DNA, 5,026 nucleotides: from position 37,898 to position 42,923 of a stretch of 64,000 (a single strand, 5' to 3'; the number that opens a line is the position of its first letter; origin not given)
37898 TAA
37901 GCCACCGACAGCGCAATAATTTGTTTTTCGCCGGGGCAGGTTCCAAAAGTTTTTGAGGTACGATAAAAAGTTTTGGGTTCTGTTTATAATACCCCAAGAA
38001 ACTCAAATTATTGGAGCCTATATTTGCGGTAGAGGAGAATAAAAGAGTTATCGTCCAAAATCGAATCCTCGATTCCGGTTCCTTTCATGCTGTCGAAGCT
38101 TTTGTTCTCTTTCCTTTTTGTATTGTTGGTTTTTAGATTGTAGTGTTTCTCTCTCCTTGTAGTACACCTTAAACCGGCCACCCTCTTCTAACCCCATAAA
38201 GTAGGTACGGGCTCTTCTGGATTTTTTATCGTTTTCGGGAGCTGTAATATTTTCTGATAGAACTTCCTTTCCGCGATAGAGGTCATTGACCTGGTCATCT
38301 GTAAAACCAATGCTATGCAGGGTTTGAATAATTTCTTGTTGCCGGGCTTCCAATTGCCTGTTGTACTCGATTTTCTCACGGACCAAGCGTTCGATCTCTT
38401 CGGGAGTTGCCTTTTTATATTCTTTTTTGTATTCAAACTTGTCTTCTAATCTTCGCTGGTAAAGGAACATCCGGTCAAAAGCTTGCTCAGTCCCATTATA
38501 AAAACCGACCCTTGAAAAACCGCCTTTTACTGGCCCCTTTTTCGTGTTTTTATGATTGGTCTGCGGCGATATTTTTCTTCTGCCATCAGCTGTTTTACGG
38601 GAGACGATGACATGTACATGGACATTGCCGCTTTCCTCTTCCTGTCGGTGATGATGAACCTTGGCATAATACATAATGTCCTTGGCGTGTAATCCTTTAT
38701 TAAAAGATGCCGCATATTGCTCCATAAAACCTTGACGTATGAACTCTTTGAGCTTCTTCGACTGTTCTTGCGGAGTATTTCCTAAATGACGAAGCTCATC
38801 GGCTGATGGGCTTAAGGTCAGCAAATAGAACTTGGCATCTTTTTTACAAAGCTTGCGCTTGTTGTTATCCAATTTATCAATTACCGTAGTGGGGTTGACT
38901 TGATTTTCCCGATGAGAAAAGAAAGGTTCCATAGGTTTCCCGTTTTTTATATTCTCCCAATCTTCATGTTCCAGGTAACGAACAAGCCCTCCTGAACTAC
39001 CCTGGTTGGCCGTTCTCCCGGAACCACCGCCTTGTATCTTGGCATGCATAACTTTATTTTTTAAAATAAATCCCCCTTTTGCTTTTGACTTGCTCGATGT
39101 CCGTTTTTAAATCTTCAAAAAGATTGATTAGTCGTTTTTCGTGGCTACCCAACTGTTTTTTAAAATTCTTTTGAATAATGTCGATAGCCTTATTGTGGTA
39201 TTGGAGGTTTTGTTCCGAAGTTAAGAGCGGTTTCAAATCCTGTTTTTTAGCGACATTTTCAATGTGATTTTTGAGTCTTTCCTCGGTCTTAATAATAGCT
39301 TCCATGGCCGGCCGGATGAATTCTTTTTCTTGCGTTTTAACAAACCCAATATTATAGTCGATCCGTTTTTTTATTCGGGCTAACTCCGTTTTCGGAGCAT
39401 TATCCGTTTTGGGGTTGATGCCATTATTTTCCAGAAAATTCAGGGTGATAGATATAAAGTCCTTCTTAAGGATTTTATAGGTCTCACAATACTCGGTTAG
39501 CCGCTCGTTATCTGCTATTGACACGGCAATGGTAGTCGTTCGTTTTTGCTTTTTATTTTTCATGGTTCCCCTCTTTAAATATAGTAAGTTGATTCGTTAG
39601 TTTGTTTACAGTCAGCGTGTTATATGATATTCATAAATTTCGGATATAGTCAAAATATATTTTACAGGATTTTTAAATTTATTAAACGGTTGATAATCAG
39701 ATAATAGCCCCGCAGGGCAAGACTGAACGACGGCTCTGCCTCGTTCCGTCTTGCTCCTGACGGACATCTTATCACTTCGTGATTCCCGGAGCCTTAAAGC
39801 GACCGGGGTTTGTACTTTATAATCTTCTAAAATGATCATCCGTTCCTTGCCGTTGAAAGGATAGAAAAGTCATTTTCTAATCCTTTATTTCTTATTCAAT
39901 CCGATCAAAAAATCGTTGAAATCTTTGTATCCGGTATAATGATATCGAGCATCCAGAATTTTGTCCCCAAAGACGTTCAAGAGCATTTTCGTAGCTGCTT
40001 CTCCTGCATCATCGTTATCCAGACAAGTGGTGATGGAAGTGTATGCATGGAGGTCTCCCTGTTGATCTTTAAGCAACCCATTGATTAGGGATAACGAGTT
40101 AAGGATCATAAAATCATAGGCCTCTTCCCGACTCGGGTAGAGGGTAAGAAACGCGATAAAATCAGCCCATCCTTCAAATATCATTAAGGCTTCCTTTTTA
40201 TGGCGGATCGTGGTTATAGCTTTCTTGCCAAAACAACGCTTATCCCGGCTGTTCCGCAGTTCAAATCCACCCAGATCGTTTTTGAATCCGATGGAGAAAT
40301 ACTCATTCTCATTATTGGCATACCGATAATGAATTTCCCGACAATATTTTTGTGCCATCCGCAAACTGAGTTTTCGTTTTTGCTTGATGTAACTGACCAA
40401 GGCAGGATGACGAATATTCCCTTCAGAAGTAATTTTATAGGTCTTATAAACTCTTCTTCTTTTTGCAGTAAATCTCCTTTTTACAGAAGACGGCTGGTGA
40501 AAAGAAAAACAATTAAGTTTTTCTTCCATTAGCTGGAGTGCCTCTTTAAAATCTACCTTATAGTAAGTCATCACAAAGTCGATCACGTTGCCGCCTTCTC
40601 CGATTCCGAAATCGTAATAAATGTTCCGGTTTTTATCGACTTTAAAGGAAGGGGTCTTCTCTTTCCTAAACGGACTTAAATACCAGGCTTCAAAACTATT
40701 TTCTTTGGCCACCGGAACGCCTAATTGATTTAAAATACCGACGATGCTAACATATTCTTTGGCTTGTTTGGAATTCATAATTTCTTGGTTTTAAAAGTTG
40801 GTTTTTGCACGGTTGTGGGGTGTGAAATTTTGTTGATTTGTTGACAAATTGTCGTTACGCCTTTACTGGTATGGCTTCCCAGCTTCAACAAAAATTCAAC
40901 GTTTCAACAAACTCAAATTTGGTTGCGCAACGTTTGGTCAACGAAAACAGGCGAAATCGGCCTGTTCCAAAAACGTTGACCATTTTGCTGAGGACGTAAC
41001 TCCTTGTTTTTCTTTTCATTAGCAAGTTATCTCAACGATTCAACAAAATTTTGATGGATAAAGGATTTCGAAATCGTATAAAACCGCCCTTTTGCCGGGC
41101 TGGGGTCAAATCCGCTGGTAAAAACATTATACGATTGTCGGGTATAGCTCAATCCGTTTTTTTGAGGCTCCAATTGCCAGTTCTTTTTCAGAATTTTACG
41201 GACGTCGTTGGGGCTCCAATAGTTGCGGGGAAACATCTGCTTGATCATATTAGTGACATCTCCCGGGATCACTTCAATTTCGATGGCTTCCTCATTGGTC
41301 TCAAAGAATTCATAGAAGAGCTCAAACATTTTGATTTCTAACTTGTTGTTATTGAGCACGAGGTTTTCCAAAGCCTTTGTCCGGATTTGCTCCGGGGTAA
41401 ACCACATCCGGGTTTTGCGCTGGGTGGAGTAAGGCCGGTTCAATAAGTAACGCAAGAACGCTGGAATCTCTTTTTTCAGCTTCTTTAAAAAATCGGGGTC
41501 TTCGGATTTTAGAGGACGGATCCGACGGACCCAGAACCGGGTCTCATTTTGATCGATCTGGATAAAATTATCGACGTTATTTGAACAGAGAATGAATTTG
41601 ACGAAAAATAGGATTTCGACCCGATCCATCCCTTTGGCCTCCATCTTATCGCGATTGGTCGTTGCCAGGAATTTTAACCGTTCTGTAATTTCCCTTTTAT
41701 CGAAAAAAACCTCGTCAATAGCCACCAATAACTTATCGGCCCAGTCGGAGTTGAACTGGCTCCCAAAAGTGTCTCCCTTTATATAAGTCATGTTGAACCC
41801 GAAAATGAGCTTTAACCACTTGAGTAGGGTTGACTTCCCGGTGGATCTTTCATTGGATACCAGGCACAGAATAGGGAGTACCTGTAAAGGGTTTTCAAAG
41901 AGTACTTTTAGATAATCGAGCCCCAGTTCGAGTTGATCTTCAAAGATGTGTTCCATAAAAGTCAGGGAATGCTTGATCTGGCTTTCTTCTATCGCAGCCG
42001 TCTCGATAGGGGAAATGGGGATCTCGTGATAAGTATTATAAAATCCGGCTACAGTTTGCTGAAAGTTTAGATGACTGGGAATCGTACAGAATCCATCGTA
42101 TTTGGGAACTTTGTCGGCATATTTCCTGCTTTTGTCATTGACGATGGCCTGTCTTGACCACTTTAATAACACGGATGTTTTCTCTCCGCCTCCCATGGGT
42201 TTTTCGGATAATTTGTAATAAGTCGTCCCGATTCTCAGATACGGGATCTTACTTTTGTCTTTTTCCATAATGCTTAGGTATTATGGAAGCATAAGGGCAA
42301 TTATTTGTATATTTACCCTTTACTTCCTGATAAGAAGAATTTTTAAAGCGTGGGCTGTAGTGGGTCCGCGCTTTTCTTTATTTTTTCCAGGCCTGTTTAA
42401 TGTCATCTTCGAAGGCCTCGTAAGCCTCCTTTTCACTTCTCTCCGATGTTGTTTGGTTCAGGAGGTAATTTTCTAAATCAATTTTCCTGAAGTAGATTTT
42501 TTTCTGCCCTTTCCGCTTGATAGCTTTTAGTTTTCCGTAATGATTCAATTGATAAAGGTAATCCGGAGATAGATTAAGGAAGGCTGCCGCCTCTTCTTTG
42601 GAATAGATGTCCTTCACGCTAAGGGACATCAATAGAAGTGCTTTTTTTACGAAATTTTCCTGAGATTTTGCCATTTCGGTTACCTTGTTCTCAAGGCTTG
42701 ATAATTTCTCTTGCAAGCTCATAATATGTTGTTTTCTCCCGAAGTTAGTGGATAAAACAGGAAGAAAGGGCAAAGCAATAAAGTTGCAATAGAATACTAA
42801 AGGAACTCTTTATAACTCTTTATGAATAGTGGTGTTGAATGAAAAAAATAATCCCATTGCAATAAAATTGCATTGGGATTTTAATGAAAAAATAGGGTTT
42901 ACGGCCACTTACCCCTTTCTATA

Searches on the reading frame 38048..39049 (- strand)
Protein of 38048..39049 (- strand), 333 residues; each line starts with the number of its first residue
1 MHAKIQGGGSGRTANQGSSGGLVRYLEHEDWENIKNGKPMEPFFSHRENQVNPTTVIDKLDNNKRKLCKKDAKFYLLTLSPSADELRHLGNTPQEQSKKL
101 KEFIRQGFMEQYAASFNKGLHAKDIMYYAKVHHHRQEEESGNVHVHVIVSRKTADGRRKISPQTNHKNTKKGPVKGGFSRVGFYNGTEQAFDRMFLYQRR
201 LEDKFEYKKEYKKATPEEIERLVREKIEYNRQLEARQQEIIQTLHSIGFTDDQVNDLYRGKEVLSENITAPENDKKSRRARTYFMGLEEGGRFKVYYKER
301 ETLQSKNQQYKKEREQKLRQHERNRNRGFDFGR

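Call 7: search_protein_families(library=pfam, proteins=[window:38048-39049:-], max_evalue=0.001)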
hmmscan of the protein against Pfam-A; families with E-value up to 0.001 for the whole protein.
window:38048-39049:- (333 aa): 1 family
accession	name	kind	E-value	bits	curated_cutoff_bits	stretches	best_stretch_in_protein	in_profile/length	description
PF18976.5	DUF5712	-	1.5e-61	209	25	1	11-272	10-237/289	Family of unknown function (DUF5712)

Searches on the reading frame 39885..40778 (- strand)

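Call 7: search_protein_families(library=pfam, proteins=[window:39885-40778:-], max_evalue=0.001)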
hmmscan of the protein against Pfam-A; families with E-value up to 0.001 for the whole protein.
window:39885-40778:- (297 aa): 2 families
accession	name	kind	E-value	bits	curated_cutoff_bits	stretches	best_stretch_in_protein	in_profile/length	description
PF01807.25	Zn_ribbon_DnaG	-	7.2e-17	61.4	24.9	1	6-89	9-90/98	CHC2 zinc finger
PF13155.12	Toprim_2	-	5.6e-11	43.1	22.1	1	200-291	2-88/88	Toprim-like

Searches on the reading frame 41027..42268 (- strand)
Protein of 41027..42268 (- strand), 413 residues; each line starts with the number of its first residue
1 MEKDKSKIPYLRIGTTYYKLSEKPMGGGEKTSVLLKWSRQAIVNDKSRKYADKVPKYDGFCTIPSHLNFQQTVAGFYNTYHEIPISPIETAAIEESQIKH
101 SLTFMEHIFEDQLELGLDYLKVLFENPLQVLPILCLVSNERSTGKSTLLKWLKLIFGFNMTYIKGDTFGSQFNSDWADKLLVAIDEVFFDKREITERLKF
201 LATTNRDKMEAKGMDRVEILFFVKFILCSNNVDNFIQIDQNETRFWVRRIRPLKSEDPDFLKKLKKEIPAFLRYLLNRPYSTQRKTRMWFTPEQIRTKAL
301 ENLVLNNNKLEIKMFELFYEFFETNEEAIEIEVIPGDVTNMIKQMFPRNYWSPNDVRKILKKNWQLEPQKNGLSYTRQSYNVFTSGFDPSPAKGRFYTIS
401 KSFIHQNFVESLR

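Call 7: search_protein_families(library=pfam, proteins=[window:41027-42268:-], max_evalue=0.001)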
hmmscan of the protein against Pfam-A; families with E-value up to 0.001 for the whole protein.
window:41027-42268:- (413 aa): 1 family
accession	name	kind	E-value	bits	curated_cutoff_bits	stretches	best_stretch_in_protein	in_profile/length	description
PF19263.5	DUF5906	-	3.6e-18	66.7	27.6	1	136-241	1-110/114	Family of unknown function (DUF5906)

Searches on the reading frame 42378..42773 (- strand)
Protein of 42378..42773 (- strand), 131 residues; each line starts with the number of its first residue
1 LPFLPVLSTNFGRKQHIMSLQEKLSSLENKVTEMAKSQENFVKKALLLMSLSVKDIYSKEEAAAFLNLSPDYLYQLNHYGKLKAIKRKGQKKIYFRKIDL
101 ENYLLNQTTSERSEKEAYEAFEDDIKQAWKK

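Call 8: search_protein_families(library=pfam, proteins=[window:42378-42773:-], max_evalue=0.001)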
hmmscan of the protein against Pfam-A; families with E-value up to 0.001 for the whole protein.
window:42378-42773:- (131 aa): 1 family
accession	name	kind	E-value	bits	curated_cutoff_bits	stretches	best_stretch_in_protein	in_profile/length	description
PF12728.13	HTH_17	-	7.5e-09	36.2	27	1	57-107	2-50/51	Helix-turn-helix domain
